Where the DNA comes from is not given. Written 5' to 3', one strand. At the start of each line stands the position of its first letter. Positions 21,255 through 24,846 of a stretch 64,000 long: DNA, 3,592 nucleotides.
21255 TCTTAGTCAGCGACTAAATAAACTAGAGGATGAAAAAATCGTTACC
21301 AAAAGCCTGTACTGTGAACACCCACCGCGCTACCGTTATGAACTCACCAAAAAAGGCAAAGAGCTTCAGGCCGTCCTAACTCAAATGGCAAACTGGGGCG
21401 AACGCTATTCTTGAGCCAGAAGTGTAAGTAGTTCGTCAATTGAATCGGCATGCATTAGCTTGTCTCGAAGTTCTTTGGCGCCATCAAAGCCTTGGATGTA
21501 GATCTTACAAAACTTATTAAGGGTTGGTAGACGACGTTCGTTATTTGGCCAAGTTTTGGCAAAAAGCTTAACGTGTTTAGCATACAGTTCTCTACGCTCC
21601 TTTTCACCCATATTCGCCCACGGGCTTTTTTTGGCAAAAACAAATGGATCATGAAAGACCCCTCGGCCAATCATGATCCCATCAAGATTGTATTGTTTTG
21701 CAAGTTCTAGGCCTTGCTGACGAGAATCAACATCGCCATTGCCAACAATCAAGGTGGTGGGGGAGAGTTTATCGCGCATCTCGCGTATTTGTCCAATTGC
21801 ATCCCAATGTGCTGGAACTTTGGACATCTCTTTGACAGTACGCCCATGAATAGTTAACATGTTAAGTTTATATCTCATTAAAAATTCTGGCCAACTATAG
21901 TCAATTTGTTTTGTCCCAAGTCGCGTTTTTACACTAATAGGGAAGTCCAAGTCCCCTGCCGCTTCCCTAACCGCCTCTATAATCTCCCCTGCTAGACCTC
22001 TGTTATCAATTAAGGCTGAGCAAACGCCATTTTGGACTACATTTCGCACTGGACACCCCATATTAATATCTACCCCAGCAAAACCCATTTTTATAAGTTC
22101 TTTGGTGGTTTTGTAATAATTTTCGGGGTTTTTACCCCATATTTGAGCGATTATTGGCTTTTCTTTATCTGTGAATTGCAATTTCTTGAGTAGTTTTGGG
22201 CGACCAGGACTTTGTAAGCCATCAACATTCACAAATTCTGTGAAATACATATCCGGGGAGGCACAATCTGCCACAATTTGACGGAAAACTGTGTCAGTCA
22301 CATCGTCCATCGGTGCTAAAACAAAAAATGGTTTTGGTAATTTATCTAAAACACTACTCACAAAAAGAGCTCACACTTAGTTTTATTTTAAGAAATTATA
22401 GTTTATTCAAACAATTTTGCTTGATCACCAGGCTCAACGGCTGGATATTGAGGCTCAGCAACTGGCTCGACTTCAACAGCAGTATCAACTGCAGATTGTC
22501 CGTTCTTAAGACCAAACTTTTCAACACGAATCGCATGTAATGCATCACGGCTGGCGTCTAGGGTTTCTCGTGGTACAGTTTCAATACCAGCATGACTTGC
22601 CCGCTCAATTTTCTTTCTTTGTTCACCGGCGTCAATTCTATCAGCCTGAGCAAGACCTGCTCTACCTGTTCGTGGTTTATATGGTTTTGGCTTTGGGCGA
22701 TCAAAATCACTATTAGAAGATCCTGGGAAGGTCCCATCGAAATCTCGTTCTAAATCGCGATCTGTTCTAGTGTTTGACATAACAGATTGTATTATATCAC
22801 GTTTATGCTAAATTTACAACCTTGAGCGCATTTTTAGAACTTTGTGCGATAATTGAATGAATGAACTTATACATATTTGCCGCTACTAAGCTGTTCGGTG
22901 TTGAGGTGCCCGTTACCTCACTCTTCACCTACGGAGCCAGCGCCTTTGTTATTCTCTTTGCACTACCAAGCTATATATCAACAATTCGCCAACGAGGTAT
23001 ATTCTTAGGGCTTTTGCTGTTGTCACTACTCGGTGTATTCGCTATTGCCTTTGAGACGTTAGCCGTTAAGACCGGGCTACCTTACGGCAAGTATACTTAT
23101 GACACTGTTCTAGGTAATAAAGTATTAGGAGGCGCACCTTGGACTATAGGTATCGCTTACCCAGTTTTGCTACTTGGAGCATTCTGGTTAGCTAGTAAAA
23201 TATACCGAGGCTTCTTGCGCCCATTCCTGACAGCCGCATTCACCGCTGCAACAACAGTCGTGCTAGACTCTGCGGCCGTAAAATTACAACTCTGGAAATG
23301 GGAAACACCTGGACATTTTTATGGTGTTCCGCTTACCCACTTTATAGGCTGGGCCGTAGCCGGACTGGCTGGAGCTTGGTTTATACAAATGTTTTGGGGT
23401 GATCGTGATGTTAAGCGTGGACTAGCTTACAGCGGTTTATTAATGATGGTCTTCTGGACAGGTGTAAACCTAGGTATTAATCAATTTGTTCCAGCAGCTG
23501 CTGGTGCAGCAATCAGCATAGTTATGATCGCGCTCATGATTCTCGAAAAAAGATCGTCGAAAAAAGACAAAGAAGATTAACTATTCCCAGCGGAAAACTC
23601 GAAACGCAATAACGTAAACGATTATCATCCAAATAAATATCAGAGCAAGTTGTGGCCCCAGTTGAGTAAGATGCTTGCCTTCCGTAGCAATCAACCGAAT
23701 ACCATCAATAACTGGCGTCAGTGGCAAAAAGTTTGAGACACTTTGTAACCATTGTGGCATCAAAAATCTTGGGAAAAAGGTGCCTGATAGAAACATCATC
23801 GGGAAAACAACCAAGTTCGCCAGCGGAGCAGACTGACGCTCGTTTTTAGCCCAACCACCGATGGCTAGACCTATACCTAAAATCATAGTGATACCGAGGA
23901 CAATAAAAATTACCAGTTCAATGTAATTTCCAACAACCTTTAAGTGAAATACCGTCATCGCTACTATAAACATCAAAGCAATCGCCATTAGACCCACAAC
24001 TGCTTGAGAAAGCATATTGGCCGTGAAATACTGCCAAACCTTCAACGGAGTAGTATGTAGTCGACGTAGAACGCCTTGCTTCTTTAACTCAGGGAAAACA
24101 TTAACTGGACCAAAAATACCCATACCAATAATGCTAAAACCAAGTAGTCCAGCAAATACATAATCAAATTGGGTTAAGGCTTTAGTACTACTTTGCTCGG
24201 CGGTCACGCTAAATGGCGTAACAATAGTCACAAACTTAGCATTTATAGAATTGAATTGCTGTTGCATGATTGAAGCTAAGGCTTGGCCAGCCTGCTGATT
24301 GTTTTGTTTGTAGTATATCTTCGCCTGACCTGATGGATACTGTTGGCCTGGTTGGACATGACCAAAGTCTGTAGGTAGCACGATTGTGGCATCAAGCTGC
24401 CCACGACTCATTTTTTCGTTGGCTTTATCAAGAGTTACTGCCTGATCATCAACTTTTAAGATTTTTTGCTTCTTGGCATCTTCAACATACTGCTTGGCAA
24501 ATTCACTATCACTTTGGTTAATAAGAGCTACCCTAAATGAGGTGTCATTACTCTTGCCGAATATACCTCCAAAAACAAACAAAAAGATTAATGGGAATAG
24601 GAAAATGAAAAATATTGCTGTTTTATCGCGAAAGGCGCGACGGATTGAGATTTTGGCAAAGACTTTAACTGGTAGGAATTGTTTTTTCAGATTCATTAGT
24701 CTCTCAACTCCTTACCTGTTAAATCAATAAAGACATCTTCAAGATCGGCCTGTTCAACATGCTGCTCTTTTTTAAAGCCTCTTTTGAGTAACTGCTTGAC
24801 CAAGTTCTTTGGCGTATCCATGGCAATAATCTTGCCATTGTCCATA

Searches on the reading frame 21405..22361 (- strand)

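Call 109: search_protein_families(library=pfam, proteins=[window:21405-22361:-], max_evalue=0.0001)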
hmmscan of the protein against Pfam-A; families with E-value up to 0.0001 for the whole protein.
window:21405-22361:- (318 aa): 1 family
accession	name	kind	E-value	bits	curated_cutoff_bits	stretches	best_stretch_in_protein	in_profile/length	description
PF01207.24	Dus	-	1.3e-48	166.2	20.4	1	15-312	2-299/311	Dihydrouridine synthase (Dus)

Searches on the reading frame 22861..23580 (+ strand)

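Call 109: search_protein_families(library=pfam, proteins=[window:22861-23580:+], max_evalue=0.0001)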
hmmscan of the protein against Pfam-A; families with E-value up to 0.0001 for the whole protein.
window:22861-23580:+ (239 aa): 1 family
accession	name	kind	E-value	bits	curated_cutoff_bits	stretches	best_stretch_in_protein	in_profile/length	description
PF04240.17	Caroten_synth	-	2e-32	113.3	25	1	28-220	4-207/209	Carotenoid biosynthesis protein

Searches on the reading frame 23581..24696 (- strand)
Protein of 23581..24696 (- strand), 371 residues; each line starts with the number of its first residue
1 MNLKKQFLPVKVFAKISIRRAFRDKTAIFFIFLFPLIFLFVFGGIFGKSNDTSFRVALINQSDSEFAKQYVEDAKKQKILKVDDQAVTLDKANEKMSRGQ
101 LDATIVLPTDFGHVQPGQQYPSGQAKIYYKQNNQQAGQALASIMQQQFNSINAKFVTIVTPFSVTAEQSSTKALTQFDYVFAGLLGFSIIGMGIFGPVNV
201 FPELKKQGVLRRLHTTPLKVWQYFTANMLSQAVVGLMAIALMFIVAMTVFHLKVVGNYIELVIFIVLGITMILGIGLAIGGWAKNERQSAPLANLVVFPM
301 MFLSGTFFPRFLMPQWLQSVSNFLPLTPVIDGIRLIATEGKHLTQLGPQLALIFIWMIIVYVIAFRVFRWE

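Call 64: search_protein_families(library=pfam, proteins=[window:23581-24696:-], max_evalue=0.00001)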
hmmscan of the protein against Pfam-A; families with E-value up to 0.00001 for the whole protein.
window:23581-24696:- (371 aa): 3 families
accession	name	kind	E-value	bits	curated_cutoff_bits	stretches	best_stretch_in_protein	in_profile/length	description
PF12698.13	ABC2_membrane_3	-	7.6e-44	150.7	31.6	1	27-365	3-346/347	ABC-2 family transporter protein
PF01061.29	ABC2_membrane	-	3.1e-28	99.2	26.9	1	158-335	35-208/211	ABC-2 type transporter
PF12679.13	ABC2_membrane_2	-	1.8e-08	34.4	27.2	1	14-369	4-279/283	ABC-2 family transporter protein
